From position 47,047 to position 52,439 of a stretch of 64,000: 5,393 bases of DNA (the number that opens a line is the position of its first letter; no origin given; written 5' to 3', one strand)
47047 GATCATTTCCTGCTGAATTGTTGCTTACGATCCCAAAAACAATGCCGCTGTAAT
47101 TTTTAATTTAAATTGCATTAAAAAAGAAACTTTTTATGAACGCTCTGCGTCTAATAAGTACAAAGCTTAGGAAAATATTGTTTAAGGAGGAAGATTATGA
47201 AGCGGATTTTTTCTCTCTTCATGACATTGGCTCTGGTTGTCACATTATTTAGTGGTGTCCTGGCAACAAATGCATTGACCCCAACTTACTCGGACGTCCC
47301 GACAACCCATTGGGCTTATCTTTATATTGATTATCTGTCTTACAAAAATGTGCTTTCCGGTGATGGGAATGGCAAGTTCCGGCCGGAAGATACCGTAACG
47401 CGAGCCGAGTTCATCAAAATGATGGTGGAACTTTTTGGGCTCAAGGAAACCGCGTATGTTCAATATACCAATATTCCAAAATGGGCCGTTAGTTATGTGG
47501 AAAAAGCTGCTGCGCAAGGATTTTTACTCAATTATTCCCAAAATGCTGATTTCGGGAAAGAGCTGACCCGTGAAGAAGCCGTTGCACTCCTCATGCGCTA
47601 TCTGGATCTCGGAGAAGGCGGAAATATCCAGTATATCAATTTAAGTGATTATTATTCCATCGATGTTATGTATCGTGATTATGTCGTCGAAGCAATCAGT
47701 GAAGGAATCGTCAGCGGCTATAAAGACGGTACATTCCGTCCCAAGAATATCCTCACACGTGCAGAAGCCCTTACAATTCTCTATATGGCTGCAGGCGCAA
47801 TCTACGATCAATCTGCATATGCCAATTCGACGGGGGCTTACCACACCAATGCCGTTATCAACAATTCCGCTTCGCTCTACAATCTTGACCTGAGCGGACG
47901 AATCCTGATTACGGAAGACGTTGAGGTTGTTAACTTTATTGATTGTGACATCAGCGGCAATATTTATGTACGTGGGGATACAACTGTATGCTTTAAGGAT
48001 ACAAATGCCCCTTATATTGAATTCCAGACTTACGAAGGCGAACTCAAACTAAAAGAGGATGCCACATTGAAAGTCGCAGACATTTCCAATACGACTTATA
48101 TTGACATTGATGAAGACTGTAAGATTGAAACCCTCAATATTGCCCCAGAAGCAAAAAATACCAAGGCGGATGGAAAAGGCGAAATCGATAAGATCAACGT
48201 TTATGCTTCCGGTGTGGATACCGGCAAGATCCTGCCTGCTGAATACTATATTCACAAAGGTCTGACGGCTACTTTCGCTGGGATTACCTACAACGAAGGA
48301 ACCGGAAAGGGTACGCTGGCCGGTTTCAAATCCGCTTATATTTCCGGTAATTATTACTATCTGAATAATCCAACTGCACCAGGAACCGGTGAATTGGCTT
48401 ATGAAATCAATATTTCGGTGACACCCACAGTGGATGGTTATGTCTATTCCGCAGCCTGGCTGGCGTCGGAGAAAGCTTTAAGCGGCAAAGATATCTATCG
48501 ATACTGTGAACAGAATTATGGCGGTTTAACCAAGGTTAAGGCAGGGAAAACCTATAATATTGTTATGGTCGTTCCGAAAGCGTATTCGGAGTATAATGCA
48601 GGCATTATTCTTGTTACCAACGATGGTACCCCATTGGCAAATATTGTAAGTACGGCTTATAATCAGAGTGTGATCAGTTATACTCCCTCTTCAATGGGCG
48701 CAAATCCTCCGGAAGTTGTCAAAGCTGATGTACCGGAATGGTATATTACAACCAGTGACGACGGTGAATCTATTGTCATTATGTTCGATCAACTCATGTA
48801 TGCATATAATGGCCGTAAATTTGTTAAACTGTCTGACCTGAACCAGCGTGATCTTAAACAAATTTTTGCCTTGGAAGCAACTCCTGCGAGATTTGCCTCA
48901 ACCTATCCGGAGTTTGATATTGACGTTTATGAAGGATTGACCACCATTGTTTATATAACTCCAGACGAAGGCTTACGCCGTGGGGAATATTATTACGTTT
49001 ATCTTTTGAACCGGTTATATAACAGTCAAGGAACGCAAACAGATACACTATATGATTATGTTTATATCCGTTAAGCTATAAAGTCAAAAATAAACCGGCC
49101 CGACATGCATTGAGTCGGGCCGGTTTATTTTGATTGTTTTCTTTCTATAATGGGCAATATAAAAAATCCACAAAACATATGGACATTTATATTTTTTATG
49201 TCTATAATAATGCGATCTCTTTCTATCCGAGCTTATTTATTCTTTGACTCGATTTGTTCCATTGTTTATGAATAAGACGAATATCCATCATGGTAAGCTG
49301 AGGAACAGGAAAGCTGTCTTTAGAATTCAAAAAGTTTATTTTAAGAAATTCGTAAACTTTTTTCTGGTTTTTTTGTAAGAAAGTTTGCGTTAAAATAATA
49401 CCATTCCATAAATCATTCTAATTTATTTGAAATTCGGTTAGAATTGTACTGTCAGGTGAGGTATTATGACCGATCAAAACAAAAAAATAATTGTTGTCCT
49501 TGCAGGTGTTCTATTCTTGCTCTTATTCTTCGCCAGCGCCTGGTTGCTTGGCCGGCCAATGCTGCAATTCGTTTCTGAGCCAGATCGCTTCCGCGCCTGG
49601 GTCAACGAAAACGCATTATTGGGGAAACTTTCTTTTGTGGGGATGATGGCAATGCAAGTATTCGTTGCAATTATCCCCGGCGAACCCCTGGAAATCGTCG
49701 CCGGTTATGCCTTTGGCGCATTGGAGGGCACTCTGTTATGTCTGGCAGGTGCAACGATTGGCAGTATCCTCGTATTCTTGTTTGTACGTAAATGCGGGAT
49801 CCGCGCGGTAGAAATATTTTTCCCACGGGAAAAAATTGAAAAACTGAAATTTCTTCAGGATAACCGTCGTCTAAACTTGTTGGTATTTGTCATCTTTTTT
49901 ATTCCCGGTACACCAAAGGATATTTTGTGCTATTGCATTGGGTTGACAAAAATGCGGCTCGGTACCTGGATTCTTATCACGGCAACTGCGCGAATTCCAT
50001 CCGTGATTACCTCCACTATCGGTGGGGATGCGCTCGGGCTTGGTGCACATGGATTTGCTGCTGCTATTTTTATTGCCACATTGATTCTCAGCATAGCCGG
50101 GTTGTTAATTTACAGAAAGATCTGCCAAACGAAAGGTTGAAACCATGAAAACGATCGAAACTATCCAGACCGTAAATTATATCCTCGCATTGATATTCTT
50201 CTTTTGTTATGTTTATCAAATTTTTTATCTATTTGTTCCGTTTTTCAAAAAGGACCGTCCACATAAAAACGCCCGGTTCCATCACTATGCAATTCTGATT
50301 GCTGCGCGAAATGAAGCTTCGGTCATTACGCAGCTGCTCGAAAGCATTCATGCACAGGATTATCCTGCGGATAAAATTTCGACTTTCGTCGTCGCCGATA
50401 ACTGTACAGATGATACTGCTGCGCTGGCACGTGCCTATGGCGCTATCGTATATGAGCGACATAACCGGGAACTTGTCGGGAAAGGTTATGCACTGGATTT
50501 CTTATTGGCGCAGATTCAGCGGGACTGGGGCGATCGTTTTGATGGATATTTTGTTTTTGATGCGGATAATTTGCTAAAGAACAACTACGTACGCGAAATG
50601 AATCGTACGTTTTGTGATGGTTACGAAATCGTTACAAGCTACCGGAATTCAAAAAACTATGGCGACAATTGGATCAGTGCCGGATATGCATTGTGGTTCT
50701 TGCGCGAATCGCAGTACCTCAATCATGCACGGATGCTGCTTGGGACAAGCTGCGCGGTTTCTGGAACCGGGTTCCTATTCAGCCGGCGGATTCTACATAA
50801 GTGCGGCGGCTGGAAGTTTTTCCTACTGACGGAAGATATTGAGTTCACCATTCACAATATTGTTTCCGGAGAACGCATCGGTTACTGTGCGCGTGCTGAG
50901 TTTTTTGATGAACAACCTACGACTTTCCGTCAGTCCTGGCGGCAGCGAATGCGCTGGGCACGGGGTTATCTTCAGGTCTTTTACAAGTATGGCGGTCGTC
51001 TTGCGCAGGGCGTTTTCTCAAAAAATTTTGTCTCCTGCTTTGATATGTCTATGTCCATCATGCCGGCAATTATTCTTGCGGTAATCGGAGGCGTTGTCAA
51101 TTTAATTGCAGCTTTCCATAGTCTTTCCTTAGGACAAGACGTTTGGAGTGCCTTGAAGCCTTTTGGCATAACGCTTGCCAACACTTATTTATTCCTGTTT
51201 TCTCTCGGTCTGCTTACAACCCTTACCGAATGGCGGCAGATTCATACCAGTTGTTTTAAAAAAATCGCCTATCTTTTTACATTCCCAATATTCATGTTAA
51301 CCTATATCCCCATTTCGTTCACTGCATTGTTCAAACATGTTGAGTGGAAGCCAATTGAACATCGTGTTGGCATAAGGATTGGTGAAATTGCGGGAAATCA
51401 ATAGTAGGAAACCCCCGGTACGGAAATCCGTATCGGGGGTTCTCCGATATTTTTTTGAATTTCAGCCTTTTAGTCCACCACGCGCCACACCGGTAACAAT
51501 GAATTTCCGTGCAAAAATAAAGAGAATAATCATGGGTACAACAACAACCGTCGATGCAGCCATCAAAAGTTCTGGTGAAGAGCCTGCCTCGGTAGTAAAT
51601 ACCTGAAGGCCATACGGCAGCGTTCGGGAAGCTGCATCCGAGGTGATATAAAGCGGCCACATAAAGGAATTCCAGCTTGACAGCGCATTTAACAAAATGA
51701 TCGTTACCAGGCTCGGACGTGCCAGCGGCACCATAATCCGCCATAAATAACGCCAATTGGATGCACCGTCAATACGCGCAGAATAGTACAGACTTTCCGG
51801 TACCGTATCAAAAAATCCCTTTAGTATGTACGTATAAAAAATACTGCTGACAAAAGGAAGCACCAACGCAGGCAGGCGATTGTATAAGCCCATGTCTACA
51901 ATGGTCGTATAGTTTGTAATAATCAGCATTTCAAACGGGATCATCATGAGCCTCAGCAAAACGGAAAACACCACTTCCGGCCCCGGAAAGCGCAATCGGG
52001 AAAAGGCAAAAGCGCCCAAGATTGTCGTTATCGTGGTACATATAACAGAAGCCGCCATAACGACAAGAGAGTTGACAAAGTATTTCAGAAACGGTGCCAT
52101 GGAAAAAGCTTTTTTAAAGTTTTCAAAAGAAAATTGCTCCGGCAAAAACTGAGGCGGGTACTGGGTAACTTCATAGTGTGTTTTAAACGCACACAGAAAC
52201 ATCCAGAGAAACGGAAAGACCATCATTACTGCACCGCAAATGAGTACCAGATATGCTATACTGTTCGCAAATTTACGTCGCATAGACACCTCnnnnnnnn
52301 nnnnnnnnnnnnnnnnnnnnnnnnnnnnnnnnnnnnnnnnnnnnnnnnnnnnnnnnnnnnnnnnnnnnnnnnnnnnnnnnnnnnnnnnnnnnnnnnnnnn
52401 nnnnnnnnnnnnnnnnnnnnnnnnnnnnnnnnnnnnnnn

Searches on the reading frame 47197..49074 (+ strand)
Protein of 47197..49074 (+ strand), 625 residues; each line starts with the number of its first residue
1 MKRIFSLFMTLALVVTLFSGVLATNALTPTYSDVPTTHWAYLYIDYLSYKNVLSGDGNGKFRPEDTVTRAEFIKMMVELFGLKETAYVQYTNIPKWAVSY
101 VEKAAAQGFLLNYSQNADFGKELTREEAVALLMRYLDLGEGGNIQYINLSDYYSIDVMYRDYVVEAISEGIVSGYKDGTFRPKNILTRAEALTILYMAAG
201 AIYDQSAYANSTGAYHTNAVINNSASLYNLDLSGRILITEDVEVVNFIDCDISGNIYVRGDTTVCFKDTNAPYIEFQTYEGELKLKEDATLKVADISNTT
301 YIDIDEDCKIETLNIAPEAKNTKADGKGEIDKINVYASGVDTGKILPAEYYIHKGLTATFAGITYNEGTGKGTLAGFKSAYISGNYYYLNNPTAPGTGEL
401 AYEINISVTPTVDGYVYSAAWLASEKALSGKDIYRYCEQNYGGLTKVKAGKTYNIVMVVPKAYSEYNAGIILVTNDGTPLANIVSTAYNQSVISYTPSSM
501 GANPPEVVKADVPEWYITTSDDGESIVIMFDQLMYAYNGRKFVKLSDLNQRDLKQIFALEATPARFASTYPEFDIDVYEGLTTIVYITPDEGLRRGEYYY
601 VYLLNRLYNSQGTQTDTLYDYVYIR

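Call 32: search_protein_families(library=ncbifam, proteins=[window:47197-49074:+])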
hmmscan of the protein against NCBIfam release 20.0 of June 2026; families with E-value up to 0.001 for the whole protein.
window:47197-49074:+ (625 aa): 1 family
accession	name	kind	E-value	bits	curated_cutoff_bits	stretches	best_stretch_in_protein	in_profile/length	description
NF033190.2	inl_like_NEAT_1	exception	3.4e-14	52.1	1275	2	88-196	580-688/754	NEAT domain-containing leucine-rich repeat protein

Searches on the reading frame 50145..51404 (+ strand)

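Call 32: search_protein_families(library=ncbifam, proteins=[window:50145-51404:+])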
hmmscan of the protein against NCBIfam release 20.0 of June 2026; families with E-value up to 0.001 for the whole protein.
window:50145-51404:+ (419 aa): 12 families
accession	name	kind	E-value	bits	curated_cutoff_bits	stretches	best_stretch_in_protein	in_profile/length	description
NF041865.1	EpsU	equivalog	1.6e-37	129.5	700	1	35-340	27-334/394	exopolysaccharide biosynthesis GT2 family glycosyltransferase EpsU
TIGR03937.1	PgaC_IcaA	equivalog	1e-20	74.1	422.3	1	194-388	189-383/407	poly-beta-1,6-N-acetyl-D-glucosamine synthase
NF053846.1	glyco_with_XrtP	equivalog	3.5e-12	45.7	520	2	223-399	247-426/440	XrtP-associated glycosyltransferase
TIGR03030.1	CelA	equivalog_domain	2.9e-11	42.2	699.1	1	211-281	313-383/714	UDP-forming cellulose synthase catalytic subunit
TIGR03111.1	glyc2_xrt_Gpos1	hypoth_equivalog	1.8e-09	36.9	363.95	1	22-397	25-406/439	TIGR03111 family XrtG-associated glycosyltransferase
TIGR03469.1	HpnB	hypoth_equivalog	5.7e-09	35.5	379.25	1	42-102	40-99/386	hopene-associated glycosyltransferase HpnB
TIGR03965.1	mycofact_glyco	equivalog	1.7e-06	27.2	280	0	39-97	67-127/467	mycofactocin biosynthesis glycosyltransferase MftF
TIGR04283.1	glyco_like_mftF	equivalog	2e-05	24.3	182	1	49-235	2-166/221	TIGR04283 family arsenosugar biosynthesis glycosyltransferase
TIGR04182.1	glyco_TIGR04182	equivalog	6.2e-05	22.5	325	1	49-129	3-76/293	S-layer glycoprotein N-glycosyltransferase AglJ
NF041875.1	EPS_EpsD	equivalog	7.7e-05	22.2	370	0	50-95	3-48/325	exopolysaccharide biosynthesis glycosyltransferase EpsD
NF010496.0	PRK13915.1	equivalog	9.1e-05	21.7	262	1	49-107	34-93/307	glucosyl-3-phosphoglycerate synthase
NF058614.1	PPMAGASynPpgS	equivalog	0.00095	18.6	370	0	50-170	4-116/226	polyprenyl-phospho-N-acetylgalactosaminyl synthase PpgS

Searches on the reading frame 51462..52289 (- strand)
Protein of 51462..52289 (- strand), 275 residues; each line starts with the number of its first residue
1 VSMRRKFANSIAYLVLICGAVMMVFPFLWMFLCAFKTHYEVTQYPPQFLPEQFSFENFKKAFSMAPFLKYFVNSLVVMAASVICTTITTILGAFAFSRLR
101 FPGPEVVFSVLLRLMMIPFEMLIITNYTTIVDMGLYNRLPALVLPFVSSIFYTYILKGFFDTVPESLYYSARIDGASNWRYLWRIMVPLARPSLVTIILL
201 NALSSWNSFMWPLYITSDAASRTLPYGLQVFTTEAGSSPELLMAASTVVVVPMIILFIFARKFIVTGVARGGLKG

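Call 32: search_protein_families(library=ncbifam, proteins=[window:51462-52289:-])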
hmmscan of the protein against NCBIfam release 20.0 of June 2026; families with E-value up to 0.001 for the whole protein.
window:51462-52289:- (275 aa): 12 families
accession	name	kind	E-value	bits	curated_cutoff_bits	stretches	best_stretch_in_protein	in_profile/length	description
NF008210.0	PRK10973.1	equivalog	6.2e-36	124.5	297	1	4-267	4-275/281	sn-glycerol-3-phosphate ABC transporter permease UgpE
NF040932.1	ABC_arch_GlcU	equivalog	1.6e-29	103.4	340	1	10-269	3-265/272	glucose ABC transporter permease GlcU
NF008231.0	PRK10998.1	equivalog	2.2e-24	86.6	261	1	6-275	10-296/296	maltose ABC transporter permease MalG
NF007047.0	PRK09500.1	equivalog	8e-10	38.8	326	1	21-261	11-249/257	spermidine/putrescine ABC transporter permease PotC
TIGR01581.1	Mo_ABC_porter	hypoth_equivalog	3.8e-09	36.3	210.3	1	72-258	24-224/225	ABC transporter permease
NF040931.1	ABC_arch_GlcT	equivalog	4.6e-05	23.2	360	1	158-256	164-270/278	glucose ABC transporter permease GlcT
TIGR02141.1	modB_ABC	equivalog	6.9e-05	22.6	182.6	1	106-258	49-201/208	molybdate ABC transporter permease subunit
NF011624.0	PRK15050.1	equivalog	9.9e-05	21.6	247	0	160-254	184-274/297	2-aminoethylphosphonate ABC transporter permease subunit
NF040839.1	tungstate_WtpB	equivalog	0.00018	21.2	340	1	55-199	30-187/251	tungstate ABC transporter permease WtpB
TIGR00969.1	3a0106s02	subfamily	0.00018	21.1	240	0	146-258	152-265/272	sulfate ABC transporter permease subunit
NF006939.0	PRK09421.1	equivalog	0.00022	20.7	262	0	160-244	116-202/230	molybdate ABC transporter permease subunit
NF043073.1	MMSYN1_0195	equivalog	0.00096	17.4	1250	0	7-96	4-81/1021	spermidine/putrescine ABC transporter permease/substrate-binding protein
